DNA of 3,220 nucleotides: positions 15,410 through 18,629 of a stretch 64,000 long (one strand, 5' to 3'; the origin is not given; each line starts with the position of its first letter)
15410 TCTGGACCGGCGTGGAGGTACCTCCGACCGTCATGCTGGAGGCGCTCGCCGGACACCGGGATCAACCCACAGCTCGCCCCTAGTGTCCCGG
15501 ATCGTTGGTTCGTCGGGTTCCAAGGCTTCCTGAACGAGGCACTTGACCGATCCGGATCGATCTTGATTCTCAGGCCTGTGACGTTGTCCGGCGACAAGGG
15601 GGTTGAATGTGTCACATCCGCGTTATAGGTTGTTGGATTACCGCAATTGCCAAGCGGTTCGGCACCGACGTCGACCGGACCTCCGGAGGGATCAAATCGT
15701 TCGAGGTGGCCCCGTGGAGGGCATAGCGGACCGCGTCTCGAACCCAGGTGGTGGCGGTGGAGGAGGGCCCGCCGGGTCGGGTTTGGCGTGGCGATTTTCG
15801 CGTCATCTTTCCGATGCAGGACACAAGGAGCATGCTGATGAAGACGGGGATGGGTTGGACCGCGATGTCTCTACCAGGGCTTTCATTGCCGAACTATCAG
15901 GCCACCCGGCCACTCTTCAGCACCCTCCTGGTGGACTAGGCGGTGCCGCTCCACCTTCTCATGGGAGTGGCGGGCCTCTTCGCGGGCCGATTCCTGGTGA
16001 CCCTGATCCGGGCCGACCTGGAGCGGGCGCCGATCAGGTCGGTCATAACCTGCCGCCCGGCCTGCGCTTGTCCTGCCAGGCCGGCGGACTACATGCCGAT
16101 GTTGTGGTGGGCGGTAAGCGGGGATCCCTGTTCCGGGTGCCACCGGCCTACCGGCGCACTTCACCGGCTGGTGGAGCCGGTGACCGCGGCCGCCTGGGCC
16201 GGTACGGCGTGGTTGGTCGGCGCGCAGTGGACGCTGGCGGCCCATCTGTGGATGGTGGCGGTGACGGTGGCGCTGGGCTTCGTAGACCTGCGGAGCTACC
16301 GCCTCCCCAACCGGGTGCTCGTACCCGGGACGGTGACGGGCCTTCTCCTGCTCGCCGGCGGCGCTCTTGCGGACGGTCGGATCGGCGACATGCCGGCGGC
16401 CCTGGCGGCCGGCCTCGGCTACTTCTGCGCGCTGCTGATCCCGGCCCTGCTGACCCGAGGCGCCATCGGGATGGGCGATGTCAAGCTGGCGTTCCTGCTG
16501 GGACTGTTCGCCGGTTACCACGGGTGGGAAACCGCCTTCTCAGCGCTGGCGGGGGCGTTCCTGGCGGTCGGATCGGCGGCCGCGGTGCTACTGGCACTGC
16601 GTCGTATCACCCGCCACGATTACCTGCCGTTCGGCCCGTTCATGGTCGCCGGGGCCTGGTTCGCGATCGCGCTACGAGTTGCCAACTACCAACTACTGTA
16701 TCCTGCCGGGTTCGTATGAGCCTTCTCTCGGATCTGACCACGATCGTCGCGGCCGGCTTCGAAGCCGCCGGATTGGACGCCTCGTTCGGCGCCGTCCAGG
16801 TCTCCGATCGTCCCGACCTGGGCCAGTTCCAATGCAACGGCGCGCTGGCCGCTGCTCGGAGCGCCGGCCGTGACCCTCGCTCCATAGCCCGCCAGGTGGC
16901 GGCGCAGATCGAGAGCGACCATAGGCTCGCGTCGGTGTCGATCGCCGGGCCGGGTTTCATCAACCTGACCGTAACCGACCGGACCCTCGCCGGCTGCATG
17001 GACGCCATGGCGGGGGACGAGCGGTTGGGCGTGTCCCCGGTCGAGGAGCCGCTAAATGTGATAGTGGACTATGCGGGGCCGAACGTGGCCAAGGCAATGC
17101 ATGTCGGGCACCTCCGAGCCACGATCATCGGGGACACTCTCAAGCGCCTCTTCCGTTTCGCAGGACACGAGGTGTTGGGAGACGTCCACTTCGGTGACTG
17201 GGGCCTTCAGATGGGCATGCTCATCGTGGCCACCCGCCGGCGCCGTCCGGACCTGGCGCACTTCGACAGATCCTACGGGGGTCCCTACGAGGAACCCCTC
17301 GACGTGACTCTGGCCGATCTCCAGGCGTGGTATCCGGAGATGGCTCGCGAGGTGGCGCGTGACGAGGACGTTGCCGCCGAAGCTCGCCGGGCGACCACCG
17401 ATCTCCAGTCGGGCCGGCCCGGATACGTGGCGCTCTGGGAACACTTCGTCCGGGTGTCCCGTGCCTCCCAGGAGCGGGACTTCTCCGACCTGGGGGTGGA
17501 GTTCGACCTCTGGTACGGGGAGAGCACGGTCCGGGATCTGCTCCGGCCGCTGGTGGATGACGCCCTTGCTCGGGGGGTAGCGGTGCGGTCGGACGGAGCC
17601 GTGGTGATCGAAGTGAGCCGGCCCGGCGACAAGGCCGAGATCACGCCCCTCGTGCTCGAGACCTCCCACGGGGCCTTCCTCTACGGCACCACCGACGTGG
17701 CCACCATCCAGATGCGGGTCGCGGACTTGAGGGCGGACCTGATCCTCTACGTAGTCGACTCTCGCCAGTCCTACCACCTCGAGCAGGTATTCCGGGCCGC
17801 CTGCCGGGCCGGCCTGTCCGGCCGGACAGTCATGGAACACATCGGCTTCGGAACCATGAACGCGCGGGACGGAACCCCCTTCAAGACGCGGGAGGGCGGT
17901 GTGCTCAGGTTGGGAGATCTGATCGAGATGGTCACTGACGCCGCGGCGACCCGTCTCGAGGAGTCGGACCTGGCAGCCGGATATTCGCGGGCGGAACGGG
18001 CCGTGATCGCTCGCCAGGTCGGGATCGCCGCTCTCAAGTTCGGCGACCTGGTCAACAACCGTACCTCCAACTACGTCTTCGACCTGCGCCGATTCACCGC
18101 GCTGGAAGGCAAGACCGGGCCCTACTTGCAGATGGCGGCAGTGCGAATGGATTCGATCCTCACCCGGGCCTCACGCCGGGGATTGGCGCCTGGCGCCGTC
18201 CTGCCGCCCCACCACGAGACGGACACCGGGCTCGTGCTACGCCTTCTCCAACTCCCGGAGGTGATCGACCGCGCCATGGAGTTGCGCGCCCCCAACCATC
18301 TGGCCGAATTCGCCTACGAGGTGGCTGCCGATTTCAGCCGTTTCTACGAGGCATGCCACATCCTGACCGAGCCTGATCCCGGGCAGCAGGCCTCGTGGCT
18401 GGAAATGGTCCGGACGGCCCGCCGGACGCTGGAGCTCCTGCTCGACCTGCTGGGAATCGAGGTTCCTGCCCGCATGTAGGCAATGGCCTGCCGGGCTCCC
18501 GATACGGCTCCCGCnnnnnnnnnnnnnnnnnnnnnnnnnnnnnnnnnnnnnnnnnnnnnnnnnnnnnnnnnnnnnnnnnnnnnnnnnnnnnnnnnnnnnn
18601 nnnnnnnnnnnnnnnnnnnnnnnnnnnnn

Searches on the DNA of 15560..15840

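Call 87: search_rna_families(source=window, start=15560, end=15840, threshold=evalue, max_evalue=10)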
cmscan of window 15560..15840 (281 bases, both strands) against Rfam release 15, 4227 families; matches with E-value up to 10: 1.
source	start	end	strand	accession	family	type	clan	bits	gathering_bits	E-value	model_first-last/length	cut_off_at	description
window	15633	15748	-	RF02463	Ms_AS-1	Gene; sRNA;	-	14.6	37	1.4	1-98/98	no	Mycobacterium sRNA Ms_AS-1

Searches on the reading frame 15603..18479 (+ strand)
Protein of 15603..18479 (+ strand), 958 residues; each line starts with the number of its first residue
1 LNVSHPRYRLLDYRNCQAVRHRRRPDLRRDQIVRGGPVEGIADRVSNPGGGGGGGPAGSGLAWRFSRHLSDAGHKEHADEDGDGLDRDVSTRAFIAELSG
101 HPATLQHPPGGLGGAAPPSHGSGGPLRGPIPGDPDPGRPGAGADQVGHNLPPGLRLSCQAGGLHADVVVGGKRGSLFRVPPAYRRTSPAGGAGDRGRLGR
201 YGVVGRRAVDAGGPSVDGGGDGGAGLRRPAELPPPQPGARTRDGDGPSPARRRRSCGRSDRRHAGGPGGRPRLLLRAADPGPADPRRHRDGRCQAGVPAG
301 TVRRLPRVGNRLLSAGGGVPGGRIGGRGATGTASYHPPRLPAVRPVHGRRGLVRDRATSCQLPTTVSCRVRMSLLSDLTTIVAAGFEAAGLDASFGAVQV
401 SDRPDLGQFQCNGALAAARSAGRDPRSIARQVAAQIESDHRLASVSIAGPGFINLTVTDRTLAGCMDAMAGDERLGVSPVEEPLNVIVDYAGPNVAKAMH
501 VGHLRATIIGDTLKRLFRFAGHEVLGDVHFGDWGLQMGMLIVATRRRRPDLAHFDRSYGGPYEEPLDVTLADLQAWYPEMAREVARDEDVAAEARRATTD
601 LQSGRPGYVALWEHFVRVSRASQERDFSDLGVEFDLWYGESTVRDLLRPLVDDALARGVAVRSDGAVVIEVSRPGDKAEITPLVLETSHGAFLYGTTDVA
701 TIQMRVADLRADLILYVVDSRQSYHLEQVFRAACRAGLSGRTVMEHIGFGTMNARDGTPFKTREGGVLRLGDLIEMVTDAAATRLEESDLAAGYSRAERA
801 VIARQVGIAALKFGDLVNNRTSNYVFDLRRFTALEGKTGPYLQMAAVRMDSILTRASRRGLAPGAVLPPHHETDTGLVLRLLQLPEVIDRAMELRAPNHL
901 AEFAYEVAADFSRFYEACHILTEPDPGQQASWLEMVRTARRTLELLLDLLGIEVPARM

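Call 83: search_protein_families(library=pfam, proteins=[window:15603-18479:+], max_evalue=0.001)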
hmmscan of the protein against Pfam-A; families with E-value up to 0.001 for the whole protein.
window:15603-18479:+ (958 aa): 3 families
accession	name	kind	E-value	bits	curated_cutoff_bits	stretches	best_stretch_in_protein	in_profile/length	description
PF00750.26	tRNA-synt_1d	-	3.5e-78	263.5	23.3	1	482-827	18-348/349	tRNA synthetases class I (R), catalytic domain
PF05746.21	DALR_1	-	6.4e-22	78.3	22.3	1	842-958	1-117/117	DALR anticodon binding domain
PF03485.21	Arg_tRNA_synt_N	-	3e-14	53.8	21.5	1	387-456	12-84/85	Arginyl tRNA synthetase N terminal domain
